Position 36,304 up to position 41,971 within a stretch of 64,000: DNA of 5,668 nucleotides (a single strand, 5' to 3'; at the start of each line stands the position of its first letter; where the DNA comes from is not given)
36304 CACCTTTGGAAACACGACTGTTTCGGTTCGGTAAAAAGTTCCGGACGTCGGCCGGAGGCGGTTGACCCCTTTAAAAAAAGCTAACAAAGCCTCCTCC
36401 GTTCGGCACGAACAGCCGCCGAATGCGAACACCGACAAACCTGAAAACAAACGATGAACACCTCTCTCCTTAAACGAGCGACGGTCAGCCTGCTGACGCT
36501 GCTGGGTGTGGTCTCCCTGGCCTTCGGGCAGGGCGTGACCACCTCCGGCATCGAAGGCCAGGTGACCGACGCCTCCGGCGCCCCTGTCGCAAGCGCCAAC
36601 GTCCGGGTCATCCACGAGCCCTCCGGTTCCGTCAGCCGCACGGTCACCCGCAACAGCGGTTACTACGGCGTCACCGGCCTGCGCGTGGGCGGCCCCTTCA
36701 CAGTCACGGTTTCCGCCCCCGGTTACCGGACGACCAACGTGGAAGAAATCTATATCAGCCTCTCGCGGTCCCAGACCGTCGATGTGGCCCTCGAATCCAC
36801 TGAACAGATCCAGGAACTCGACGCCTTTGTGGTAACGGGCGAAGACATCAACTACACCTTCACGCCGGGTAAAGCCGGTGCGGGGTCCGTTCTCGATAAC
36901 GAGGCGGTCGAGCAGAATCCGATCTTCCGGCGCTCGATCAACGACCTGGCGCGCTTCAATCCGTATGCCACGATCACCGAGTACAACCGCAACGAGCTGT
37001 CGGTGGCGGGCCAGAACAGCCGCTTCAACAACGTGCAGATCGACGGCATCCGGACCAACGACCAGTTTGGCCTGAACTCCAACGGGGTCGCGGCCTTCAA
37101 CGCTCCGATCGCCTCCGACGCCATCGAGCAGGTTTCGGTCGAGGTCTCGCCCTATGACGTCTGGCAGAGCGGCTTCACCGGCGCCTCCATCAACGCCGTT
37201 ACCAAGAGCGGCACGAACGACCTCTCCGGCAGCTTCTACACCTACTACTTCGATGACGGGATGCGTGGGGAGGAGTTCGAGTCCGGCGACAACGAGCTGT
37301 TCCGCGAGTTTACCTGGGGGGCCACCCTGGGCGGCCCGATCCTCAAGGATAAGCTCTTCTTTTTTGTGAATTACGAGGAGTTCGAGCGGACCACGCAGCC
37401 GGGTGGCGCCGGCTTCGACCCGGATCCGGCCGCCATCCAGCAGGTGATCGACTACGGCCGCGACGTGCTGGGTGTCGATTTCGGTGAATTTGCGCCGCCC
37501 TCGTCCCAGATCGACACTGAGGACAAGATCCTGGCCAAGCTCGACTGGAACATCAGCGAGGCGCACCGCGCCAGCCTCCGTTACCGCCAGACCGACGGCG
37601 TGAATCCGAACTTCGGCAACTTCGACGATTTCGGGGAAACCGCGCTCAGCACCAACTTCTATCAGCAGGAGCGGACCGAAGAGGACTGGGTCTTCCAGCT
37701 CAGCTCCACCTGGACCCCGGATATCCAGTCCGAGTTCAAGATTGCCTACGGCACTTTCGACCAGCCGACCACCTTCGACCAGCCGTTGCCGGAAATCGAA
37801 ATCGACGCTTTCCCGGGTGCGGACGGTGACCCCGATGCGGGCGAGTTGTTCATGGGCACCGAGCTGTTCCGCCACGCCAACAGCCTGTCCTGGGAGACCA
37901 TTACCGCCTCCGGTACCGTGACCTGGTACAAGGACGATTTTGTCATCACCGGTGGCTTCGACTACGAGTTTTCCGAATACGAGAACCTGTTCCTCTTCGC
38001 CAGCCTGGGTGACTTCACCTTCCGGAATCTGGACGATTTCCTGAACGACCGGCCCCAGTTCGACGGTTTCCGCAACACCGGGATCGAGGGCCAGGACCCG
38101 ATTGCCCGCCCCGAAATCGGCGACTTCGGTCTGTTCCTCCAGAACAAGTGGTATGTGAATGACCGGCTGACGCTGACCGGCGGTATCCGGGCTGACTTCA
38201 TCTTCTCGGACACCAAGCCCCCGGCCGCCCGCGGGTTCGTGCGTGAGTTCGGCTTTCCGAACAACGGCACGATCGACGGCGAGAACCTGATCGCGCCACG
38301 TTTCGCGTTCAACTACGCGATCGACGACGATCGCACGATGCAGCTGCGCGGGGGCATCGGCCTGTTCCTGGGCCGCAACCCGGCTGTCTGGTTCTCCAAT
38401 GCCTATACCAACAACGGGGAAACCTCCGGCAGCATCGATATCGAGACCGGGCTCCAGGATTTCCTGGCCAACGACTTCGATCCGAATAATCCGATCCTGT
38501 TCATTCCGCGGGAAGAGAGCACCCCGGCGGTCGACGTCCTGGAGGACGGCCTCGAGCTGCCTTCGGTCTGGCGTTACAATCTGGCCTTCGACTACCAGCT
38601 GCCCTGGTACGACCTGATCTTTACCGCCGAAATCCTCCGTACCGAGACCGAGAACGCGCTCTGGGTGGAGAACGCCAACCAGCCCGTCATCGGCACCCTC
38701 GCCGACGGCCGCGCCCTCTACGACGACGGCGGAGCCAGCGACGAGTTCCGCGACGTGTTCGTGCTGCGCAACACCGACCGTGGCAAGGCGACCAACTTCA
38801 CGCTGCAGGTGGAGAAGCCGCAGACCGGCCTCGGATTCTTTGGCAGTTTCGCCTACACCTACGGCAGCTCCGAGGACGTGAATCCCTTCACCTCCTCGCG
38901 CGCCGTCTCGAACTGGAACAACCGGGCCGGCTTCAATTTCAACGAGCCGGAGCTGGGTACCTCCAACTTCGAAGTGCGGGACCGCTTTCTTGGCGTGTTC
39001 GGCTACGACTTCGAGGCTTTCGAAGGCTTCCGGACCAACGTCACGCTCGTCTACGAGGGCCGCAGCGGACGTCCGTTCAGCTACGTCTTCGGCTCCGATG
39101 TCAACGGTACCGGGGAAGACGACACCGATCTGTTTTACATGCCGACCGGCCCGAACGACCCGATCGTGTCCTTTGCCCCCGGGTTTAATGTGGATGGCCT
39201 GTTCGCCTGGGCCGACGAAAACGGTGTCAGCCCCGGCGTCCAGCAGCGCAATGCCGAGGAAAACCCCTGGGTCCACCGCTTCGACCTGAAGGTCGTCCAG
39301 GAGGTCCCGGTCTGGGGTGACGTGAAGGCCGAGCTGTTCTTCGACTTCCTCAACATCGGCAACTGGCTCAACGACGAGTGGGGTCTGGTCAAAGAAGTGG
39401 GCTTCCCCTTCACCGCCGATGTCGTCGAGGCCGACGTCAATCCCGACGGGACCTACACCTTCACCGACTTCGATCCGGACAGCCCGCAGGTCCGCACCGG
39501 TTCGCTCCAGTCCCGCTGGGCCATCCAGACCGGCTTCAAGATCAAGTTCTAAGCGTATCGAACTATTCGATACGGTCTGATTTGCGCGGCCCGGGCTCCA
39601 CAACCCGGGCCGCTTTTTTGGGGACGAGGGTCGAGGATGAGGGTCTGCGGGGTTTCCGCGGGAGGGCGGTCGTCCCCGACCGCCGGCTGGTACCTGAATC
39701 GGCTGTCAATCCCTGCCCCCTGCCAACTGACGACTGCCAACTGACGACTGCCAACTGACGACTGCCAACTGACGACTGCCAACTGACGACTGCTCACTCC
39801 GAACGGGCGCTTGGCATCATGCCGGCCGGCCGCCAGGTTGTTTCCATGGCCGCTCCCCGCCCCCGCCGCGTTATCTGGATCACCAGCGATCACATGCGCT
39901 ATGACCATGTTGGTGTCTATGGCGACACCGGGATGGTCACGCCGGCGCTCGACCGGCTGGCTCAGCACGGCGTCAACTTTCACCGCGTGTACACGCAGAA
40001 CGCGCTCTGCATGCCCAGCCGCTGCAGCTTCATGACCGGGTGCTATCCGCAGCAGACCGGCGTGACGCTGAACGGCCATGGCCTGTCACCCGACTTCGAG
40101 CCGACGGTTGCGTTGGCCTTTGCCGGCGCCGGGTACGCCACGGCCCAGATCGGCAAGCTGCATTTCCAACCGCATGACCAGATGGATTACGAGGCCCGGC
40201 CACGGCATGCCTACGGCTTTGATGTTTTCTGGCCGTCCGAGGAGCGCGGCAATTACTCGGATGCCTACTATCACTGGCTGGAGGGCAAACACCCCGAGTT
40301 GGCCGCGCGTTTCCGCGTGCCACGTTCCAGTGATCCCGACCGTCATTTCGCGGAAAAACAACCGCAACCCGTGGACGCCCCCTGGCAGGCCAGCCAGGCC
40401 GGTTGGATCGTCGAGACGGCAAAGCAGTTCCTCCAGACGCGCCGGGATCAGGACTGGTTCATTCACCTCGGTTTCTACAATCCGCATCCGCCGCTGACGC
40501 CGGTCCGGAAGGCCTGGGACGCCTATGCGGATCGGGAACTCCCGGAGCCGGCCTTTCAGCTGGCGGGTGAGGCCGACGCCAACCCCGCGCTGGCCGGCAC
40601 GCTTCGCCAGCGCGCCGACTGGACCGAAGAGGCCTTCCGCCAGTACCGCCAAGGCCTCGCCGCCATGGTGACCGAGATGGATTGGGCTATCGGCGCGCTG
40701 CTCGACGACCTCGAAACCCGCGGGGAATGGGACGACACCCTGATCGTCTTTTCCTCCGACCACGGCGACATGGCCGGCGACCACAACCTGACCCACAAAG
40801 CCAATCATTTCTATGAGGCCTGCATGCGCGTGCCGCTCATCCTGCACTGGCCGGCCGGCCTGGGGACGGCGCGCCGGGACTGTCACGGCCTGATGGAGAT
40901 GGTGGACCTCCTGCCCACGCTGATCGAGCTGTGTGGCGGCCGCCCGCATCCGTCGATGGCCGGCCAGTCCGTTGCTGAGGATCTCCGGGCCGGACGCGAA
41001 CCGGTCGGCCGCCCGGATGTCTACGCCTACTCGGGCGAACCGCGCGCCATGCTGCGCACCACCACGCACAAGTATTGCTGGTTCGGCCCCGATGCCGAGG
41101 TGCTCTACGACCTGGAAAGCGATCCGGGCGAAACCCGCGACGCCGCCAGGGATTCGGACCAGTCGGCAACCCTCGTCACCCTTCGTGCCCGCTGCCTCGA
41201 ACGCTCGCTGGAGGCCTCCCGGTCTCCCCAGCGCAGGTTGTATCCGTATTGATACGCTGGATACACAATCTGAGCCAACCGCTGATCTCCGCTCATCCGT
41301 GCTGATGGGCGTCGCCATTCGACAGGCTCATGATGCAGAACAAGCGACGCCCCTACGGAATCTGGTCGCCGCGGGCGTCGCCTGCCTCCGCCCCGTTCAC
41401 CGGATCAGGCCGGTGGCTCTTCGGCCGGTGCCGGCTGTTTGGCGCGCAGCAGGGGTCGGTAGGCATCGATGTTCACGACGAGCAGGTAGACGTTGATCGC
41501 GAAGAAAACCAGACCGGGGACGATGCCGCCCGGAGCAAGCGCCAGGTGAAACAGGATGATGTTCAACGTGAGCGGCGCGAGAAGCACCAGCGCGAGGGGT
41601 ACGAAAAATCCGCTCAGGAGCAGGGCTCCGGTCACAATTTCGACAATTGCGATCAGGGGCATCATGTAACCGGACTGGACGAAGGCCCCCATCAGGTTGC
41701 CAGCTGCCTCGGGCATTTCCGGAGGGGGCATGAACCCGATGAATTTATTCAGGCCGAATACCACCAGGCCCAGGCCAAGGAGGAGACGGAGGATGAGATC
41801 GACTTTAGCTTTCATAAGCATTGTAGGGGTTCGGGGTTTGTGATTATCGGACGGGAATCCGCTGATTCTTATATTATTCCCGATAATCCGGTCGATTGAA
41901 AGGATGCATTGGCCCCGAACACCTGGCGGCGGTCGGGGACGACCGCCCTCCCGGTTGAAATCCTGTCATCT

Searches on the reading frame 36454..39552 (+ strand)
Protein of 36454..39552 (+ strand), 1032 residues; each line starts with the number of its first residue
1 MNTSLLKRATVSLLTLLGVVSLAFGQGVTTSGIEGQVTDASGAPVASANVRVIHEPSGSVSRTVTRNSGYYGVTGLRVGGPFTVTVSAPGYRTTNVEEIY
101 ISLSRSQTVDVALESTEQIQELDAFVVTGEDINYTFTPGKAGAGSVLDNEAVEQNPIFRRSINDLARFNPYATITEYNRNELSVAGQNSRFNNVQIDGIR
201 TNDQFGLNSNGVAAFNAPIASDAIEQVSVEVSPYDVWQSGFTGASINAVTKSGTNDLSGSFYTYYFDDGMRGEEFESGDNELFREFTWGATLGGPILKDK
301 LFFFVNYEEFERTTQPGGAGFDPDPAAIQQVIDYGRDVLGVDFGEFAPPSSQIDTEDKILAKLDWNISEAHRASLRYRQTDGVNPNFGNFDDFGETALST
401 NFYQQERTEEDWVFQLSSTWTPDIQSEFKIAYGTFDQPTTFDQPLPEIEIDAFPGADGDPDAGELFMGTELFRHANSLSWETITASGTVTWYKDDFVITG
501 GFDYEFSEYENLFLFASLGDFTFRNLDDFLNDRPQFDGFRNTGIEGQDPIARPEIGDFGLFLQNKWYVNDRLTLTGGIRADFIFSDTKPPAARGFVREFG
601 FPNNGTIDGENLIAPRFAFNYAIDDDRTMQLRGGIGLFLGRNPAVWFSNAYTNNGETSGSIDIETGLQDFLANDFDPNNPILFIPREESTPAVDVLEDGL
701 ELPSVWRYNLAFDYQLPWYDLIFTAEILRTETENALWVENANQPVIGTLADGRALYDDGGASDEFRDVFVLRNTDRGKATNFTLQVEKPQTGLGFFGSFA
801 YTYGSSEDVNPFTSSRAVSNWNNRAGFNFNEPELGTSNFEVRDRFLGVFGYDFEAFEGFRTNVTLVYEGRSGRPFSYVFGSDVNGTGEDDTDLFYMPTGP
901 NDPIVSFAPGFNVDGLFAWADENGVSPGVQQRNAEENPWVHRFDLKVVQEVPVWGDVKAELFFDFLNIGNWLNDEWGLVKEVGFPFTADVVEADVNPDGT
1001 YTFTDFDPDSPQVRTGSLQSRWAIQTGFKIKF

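Call 31: search_protein_families(library=pfam, proteins=[window:36454-39552:+], max_evalue=0.001)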
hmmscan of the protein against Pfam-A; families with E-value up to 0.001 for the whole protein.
window:36454-39552:+ (1032 aa): 5 families
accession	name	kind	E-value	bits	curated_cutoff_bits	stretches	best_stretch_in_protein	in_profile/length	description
PF25183.1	OMP_b-brl_4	-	2.5e-48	165.6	30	2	348-971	146-808/838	Outer membrane beta barrel domain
PF13620.12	CarboxypepD_reg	-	1.2e-19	70.8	32.3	1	33-114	2-82/82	Carboxypeptidase regulatory-like domain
PF13715.12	CarbopepD_reg_2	-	2.8e-08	34.1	32.2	1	33-127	1-88/88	CarboxypepD_reg-like domain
PF00593.30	TonB_dep_Rec_b-barrel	-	3.9e-06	27.4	27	1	379-636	28-238/436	TonB dependent receptor-like, beta-barrel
PF07715.20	Plug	-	0.00027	21.8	23.9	0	145-231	10-92/107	TonB-dependent Receptor Plug Domain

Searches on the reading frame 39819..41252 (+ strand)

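Call 30: search_protein_families(library=pfam, proteins=[window:39819-41252:+], max_evalue=0.001)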
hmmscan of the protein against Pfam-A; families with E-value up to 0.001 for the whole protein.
window:39819-41252:+ (477 aa): 5 families
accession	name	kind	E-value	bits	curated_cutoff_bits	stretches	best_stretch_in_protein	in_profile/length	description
PF00884.28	Sulfatase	-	1.1e-51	176.4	25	1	18-373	3-300/301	Sulfatase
PF16347.10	SGSH_C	-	2e-09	38.2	29.3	1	321-458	2-147/154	N-sulphoglucosamine sulphohydrolase, C-terminal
PF01663.27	Phosphodiest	-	5.5e-09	36.5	23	1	19-320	2-224/342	Type I phosphodiesterase / nucleotide pyrophosphatase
PF07394.17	DUF1501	-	6.3e-06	26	27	1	279-316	263-300/390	Protein of unknown function (DUF1501)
PF02995.22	DUF229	-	0.00071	18.8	25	0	278-326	304-352/496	Protein of unknown function (DUF229)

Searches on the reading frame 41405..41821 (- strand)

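Call 30: search_protein_families(library=pfam, proteins=[window:41405-41821:-], max_evalue=0.001)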
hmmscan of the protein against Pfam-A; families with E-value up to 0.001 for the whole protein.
window:41405-41821:- (138 aa): 1 family
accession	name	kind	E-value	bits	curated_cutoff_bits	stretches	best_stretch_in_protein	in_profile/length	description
PF07681.17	DoxX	-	6.8e-08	33.5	23.6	1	8-91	2-82/85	DoxX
